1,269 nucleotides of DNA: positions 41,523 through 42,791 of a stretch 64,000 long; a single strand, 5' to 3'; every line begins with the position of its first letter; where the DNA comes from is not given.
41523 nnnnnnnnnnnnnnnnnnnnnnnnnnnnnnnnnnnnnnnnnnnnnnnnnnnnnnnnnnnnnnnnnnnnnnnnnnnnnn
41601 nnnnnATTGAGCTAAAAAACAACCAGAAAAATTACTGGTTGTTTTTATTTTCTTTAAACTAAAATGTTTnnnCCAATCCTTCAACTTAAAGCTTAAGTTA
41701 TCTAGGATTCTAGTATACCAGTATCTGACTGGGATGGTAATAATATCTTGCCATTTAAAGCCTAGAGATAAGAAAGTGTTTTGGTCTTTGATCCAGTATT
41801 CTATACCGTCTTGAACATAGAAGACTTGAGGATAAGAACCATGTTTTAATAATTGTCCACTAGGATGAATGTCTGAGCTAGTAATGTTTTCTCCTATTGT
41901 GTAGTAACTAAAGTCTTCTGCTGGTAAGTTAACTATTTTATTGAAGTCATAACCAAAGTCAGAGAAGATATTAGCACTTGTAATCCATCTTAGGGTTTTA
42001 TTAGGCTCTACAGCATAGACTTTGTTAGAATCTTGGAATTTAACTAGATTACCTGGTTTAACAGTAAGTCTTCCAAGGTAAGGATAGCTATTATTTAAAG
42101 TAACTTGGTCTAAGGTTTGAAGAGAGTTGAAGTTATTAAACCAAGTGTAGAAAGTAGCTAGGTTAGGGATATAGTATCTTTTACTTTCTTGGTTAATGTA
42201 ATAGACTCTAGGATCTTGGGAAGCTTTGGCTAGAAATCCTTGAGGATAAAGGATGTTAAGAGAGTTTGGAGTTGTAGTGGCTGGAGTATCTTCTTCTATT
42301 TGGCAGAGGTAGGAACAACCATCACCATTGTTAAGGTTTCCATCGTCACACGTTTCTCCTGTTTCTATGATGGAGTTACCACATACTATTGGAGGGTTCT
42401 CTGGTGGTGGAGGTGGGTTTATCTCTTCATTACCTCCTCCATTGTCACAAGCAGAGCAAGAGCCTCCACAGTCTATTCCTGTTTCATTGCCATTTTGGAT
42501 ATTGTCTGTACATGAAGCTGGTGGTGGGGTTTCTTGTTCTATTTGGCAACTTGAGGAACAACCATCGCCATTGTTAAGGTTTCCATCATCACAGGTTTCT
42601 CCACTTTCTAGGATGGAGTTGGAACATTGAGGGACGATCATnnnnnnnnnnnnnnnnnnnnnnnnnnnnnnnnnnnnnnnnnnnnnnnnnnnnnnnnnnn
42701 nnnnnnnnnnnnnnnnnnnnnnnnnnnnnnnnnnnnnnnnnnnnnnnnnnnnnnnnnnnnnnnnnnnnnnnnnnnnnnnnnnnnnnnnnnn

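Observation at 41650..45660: Two giant beta-helix surface protein genes in tandem share ~1 kb of near-identical 3' sequence (C-terminal module), a potential recombination and variation hot spot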

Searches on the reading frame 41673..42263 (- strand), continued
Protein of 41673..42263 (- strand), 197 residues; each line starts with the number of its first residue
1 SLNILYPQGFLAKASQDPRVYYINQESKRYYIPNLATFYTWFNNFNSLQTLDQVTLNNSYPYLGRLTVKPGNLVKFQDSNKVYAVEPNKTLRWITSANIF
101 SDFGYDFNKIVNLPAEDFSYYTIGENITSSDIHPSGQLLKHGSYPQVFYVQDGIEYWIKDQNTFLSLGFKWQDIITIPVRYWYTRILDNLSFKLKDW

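Call 79: search_protein_families(library=phrogs, proteins=[window:41673-42263:-, P0005, P0007, P0008], max_evalue=1)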
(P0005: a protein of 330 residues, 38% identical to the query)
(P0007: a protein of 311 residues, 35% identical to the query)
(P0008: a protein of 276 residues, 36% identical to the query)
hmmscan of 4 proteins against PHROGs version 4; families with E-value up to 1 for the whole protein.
window:41673-42263:- (197 aa): 3 families
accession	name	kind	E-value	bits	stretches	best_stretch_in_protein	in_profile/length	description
phrog_9616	-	unknown function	4.3e-06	27.8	1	6-128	3-118/118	-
phrog_37626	-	unknown function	0.018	16.2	1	89-113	4-28/72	-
phrog_37014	-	unknown function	0.27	12.1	1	36-67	21-52/65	-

P0005 (330 aa): 20 families
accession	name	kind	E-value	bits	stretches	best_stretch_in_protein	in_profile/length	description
phrog_7767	-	other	5.5e-17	63.1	2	52-106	19-73/194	metallo-endopeptidase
phrog_14988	-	other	3.6e-11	44.3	2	127-162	97-130/272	peptidase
phrog_6700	-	lysis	5.6e-10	37.8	1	52-164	2624-2717/2898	endolysin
phrog_16615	-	other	1.1e-09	38.7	1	49-164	414-510/529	peptidase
phrog_3578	-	lysis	2.9e-07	31.2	1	52-162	234-340/405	endolysin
phrog_3084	-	lysis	1.2e-06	28.9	1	33-161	5-119/468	endolysin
phrog_21656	-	other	2.1e-06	27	1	32-169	613-740/1022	peptidase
phrog_10030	-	tail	2.8e-06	25.9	1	53-179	1913-2025/2105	tail length tape measure protein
phrog_28394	-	unknown function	3.9e-06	27.2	1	50-168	199-296/303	-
phrog_880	-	lysis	5.9e-06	26.9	1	38-158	14-119/435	endolysin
phrog_11037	-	unknown function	0.00082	19.7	1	127-161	254-286/365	-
phrog_1067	-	head and packaging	0.003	17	1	49-160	757-846/991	minor head protein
phrog_33207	-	other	0.0066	17.3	1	54-158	28-115/240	metallo-endopeptidase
phrog_4070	-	tail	0.0069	15.5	1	127-162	679-713/989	tail length tape measure protein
phrog_28672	-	other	0.0079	15.8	1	51-159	285-374/397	metallo-endopeptidase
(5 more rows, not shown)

P0007 (311 aa): 2 families
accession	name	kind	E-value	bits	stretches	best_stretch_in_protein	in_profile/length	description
phrog_557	-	other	0.031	15.5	1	64-119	25-77/100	outer membrane protein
phrog_6038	-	unknown function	0.033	15.4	1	262-282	8-29/45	-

P0008 (276 aa): 1 family
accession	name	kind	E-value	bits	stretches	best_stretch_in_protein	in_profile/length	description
phrog_29353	-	unknown function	0.035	13.2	1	11-149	221-361/687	-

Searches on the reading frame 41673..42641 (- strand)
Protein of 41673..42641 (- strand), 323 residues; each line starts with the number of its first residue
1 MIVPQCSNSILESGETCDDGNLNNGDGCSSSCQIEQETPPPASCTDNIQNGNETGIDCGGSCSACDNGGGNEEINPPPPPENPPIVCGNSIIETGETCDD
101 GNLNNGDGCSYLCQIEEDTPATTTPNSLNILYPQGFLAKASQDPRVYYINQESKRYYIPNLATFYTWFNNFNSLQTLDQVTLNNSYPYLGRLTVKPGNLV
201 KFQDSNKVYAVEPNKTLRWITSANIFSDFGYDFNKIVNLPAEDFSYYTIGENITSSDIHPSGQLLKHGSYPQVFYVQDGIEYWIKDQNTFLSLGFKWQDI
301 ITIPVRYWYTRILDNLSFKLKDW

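Call 29: find_related_loci(query=window:41673-42641:-, collection=genome_contigs, flank=10000)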
Query window:41673-42641:- (323 aa) in genome_contigs; peptide patterns used: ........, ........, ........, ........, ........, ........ (x = any residue, [..] = any of these).
219 stretches matched a pattern; 177 encode a relative of the query (tblastn E <= 1e-3); the best 80 are kept; 80 distinct loci.
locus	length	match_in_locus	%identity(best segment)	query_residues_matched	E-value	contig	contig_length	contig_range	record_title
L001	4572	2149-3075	60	4-323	2e-137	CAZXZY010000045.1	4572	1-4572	MAG TPA_asm: uncultured Gammaproteobacteria bacterium isolate binchicken_co28_77 genome assembly, contig: NODE_12853_len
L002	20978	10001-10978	60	4-323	6e-124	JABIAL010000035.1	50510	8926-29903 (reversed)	MAG: bacterium isolate SI048_bin106 k141_1625015, whole genome shotgun sequence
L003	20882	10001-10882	60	4-322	6e-118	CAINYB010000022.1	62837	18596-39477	uncultured bacterium isolate LaPlata-7m-a_bin-459 genome assembly, contig: bin-459:22/28, whole genome shotgun sequence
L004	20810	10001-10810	65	6-322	8e-118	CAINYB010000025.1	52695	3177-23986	uncultured bacterium isolate LaPlata-7m-a_bin-459 genome assembly, contig: bin-459:25/28, whole genome shotgun sequence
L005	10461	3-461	73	169-322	3e-73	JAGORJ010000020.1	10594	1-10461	Patescibacteria group bacterium isolate Gw_Eff_bin_26 Gw_Eff_16136_length_10594_cov_7.425337, whole genome shotgun seque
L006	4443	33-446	77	185-322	3e-71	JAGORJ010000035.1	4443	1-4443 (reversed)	Patescibacteria group bacterium isolate Gw_Eff_bin_26 Gw_Eff_72428_length_4443_cov_6.222196, whole genome shotgun sequen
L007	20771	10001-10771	50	3-125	2e-22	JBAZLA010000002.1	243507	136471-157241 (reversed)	MAG: Patescibacteria group bacterium isolate SO_2017_LW4_157 scaffold_142_c1_LW137-91_2017, whole genome shotgun sequenc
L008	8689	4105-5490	36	3-140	7e-20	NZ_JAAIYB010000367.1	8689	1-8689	Myxococcus vastator strain AM301 NODE_367_length_8689_cov_10.2125, whole genome shotgun sequence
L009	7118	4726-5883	44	2-126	2e-18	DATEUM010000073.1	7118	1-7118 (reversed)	MAG TPA_asm: Candidatus Nanoarchaeia archaeon isolate SMAG_U8341 k141_2923642, whole genome shotgun sequence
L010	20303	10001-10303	43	4-116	1e-17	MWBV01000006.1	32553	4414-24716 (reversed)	MAG: Candidatus Diapherotrites archaeon ADurb.Bin253 BWY36_contig000006, whole genome shotgun sequence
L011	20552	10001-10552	43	1-125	1e-17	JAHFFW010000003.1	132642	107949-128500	MAG: Candidatus Omnitrophota bacterium isolate nzgw300 NODE_21_length_132643_cov_6.405653, whole genome shotgun sequence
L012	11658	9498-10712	48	1-125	6e-18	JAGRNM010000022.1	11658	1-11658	MAG: Deltaproteobacteria bacterium isolate HKST-UBA10199 NODE_22_length_11658_cov_3.420235, whole genome shotgun sequenc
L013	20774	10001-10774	48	1-128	3e-17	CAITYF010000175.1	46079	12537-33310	MAG: uncultured Myxococcales bacterium isolate Ja1_bin-0143 genome assembly, contig: bin-0143:175/272, whole genome shot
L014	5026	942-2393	45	1-149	5e-17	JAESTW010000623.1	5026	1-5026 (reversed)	MAG: Kofleriaceae bacterium isolate NORP324 CoAssembly_3099297, whole genome shotgun sequence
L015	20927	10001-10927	36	1-117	2e-16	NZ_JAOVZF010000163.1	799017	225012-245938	Paraliomyxa miuraensis strain SMH-27-4 scf167c29, whole genome shotgun sequence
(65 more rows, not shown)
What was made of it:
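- Closest known: TIGR02232/PF13948. Same: The genome scan finds the same repeat in Myxococcus, Polyangia, Peribacteria and DPANN archaea (call 29).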

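Call 53: search_protein_families(library=pfam, proteins=[L004:7733-10816:+, L002:8006-10981:+, L004:5561-7609:+, L003:5222-7636:+, L004:10838-11626:+], max_evalue=0.01)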
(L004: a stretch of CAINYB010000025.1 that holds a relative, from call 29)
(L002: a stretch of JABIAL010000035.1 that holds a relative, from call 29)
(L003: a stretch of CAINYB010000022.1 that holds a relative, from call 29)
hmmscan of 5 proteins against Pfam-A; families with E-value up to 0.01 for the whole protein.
L004:7733-10816:+ (1027 aa): 1 family
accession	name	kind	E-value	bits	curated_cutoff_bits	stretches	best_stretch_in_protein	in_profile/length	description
PF13948.11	DUF4215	-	0.00036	21.2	27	1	792-819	21-47/47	Domain of unknown function (DUF4215)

L002:8006-10981:+ (991 aa): 3 families
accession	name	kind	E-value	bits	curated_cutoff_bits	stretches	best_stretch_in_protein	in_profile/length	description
PF13948.11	DUF4215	-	5e-23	81.6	27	3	710-739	19-47/47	Domain of unknown function (DUF4215)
PF09492.16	Pec_lyase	-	1.2e-12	48.2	22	1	329-476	40-180/292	Pectic acid lyase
PF06662.19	C5-epim_C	-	0.00047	20.1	23.3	0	475-507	26-58/188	D-glucuronyl C5-epimerase C-terminus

L004:5561-7609:+ (682 aa): 7 families
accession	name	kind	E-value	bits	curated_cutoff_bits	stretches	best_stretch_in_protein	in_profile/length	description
PF00580.27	UvrD-helicase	-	1.6e-74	251.4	23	1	10-278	1-269/271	UvrD/REP helicase N-terminal domain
PF13361.12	UvrD_C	-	5.2e-58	197.6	25.6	1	285-604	1-347/350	UvrD-like helicase C-terminal domain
PF13245.12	AAA_19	-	1.7e-23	83.7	25.1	1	14-265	1-134/134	AAA domain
PF13538.12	UvrD_C_2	-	8.4e-13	48.4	27.4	1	547-602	4-51/52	UvrD-like helicase C-terminal domain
PF01443.25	Viral_helicase1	-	1.2e-07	32.3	21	0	536-601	168-225/228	Viral superfamily 1 RNA helicase core domain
PF13604.12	AAA_30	-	2e-07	31.4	27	1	10-73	2-66/191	AAA domain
PF13087.12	AAA_12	-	0.00029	20.9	27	0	530-601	125-189/195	AAA domain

L003:5222-7636:+ (804 aa): 2 families
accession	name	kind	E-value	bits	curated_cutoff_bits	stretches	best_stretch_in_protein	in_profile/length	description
PF19077.6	Big_13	-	5.2e-07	30.5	27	1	676-743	35-102/102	Bacterial Ig-like domain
PF22021.2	RbmA-like_FnIII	-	0.0038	17.5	27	0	331-375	59-104/111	RbmA-like, FnIII domain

L004:10838-11626:+ (262 aa): 3 families
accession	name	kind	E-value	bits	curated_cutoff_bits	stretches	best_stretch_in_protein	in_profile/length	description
PF13482.12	RNase_H_2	-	1.9e-12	47.9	22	1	23-156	15-163/165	RNase_H superfamily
PF13280.12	WYL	-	4e-07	30.4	21.8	1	189-249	4-69/70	WYL domain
PF10108.15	DNA_pol_B_exo2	-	0.00014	22.1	24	0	91-154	105-170/213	Predicted 3'-5' exonuclease related to the exonuclease domain of PolB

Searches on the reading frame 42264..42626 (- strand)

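Call 10: search_protein_families(library=pfam, proteins=[window:42264-42626:-], max_evalue=10)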
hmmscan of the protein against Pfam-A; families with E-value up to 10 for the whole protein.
seq(121 aa): 2 families
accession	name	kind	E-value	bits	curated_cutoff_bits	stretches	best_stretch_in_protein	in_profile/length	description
PF13948.11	DUF4215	-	4.7e-09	36.8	27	2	82-109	21-47/47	Domain of unknown function (DUF4215)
PF17687.6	DUF5535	-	1.6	9.4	25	1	24-43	77-96/105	Family of unknown function (DUF5535)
